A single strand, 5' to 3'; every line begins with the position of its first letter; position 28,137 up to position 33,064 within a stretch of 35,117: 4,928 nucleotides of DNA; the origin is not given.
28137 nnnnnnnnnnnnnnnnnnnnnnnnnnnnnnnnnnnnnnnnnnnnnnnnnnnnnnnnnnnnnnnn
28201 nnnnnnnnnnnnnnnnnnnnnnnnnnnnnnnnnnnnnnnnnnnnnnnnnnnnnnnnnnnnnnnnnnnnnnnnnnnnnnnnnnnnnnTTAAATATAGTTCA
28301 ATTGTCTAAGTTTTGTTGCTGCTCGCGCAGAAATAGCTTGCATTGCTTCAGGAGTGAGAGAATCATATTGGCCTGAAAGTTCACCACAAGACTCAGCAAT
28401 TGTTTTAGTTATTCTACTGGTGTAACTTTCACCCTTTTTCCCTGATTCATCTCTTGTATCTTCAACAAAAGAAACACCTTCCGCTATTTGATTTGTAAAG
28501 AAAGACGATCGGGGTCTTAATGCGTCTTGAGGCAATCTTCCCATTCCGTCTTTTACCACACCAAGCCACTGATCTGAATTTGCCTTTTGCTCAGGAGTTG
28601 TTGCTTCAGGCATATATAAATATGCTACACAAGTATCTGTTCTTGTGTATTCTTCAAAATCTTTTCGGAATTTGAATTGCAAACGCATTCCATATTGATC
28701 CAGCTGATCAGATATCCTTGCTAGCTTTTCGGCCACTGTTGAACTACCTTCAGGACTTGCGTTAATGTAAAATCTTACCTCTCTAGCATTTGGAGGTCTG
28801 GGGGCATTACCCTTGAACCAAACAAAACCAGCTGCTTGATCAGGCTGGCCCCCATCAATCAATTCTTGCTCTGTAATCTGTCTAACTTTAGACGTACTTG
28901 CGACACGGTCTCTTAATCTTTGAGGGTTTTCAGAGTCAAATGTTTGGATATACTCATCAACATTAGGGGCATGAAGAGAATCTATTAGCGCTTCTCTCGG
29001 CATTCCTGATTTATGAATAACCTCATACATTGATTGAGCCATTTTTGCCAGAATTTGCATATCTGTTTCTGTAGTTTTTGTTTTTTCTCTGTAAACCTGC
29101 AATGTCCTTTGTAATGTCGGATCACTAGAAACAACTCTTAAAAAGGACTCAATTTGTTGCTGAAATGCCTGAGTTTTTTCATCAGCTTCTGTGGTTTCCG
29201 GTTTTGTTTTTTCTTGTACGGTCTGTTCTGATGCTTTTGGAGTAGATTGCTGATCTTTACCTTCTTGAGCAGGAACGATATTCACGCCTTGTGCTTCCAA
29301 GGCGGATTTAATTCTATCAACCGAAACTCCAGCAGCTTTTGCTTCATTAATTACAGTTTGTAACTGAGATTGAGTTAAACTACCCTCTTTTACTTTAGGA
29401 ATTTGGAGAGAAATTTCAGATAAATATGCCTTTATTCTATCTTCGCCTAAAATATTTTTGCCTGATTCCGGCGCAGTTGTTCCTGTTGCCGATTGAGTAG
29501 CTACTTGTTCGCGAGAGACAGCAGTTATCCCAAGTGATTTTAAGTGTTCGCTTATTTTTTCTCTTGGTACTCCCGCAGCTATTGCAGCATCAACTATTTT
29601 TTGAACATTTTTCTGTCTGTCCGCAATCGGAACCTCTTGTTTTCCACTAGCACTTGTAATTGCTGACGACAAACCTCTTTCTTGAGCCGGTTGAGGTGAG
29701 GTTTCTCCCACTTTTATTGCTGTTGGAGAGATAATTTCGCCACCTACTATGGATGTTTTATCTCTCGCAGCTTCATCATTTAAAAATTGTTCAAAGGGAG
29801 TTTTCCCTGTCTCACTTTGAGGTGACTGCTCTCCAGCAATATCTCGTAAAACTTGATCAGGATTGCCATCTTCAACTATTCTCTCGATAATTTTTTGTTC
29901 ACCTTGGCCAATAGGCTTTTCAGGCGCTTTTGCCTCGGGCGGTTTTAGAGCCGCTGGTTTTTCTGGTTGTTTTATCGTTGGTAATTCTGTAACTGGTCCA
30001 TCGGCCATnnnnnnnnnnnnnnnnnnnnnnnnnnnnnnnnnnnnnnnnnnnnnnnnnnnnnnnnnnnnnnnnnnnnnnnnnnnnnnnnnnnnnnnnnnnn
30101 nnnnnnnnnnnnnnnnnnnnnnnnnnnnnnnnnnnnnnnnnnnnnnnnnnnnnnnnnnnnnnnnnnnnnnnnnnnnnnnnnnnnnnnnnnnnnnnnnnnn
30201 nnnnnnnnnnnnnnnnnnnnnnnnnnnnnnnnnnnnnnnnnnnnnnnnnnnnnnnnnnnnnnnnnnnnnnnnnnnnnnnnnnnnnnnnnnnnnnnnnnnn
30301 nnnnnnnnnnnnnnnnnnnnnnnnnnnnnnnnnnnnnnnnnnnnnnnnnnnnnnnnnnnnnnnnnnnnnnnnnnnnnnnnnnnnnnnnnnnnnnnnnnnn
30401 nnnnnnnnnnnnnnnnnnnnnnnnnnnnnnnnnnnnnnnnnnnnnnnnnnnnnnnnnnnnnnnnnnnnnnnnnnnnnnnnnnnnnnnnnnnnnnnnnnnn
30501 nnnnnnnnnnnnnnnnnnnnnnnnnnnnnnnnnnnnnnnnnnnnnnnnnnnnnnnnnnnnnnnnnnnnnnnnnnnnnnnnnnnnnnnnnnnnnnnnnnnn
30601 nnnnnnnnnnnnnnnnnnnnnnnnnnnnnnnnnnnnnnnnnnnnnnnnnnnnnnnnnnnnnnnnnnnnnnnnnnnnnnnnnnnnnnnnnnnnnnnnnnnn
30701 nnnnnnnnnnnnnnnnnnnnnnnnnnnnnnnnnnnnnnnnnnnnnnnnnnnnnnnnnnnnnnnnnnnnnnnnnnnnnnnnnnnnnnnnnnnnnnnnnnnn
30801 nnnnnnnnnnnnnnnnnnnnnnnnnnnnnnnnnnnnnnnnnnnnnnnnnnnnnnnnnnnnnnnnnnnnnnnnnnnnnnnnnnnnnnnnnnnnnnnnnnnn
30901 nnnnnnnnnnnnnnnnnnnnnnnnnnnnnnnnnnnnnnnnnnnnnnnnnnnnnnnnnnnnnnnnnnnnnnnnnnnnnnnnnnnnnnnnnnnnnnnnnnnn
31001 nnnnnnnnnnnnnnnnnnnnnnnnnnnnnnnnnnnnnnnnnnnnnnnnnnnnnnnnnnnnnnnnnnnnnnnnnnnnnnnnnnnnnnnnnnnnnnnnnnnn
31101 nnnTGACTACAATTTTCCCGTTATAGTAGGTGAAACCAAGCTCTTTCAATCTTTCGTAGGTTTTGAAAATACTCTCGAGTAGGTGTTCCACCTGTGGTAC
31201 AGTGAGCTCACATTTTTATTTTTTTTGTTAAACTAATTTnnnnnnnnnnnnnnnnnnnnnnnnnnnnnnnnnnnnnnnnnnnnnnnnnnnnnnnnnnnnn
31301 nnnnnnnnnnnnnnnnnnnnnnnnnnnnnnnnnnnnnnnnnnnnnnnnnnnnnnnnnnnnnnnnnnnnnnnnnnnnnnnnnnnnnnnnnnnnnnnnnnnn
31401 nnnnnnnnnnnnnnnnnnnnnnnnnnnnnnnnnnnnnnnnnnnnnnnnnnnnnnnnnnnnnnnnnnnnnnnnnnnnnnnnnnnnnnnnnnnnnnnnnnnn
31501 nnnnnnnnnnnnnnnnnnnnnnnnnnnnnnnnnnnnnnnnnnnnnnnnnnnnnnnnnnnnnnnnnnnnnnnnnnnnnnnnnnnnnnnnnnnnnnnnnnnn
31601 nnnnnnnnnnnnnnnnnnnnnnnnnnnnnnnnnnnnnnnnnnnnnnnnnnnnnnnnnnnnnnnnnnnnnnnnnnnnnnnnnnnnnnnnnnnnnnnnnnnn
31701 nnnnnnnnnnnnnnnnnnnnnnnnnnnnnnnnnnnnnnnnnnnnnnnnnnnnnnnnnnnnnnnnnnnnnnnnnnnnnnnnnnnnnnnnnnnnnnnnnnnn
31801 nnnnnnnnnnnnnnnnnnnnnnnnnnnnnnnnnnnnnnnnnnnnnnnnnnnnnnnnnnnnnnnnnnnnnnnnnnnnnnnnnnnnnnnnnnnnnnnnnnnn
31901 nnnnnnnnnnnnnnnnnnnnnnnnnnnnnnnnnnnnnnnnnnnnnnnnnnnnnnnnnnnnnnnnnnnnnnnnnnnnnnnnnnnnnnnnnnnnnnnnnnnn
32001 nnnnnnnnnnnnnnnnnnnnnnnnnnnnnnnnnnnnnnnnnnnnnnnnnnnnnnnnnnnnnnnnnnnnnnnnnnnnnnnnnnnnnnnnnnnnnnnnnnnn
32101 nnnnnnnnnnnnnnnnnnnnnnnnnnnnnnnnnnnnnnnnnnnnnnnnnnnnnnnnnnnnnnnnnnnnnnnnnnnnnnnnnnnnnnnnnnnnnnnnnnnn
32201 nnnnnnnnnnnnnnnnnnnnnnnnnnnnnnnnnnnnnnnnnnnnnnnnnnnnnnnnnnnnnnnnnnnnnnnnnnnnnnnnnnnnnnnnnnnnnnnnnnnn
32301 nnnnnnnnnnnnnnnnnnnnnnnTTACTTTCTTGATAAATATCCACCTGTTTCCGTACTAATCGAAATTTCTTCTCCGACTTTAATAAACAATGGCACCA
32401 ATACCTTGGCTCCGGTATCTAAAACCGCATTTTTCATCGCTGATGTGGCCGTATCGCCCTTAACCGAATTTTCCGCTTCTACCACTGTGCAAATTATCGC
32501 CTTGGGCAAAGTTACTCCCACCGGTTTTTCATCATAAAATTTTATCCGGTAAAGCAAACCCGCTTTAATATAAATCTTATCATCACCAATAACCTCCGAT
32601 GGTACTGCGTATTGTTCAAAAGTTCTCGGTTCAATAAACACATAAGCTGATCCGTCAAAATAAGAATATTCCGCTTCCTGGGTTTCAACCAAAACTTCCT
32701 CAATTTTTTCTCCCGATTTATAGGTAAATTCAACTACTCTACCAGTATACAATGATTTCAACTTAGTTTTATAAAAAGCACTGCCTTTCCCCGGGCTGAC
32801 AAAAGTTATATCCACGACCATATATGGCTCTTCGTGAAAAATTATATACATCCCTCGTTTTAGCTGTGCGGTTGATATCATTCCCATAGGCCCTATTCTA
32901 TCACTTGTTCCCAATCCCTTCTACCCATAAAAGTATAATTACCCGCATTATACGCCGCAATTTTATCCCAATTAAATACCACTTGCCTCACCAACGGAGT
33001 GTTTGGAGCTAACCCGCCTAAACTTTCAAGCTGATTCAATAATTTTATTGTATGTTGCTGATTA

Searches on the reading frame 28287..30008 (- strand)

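Call 68: search_protein_families(library=pfam, proteins=[window:28287-30008:-], max_evalue=0.001)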
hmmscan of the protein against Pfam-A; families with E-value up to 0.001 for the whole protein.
window:28287-30008:- (573 aa): 1 family
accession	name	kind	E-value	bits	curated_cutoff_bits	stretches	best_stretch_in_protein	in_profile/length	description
PF17914.6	HopA1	-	1.3e-09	38.6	22.7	1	389-539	4-140/170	HopA1 effector protein family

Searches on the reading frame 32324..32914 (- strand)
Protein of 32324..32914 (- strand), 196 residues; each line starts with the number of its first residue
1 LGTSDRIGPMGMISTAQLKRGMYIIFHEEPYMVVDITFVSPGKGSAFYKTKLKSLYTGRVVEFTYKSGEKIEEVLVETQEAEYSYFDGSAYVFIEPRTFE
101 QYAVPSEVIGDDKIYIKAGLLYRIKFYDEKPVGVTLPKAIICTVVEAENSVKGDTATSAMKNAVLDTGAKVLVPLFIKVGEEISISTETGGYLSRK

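Call 68: search_protein_families(library=pfam, proteins=[window:32324-32914:-], max_evalue=0.001)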
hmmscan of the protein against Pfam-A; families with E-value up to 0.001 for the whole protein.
window:32324-32914:- (196 aa): 3 families
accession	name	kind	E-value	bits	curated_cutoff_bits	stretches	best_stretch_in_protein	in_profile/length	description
PF09285.17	Elong-fact-P_C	-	2.4e-22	78.8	25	1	141-195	2-56/56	Elongation factor P, C-terminal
PF08207.18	EFP_N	-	1.4e-20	73.5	23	1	14-71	1-58/58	Elongation factor P (EF-P) KOW-like domain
PF01132.26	EFP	-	2.2e-15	56.8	27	1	80-132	2-54/54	Elongation factor P (EF-P) OB domain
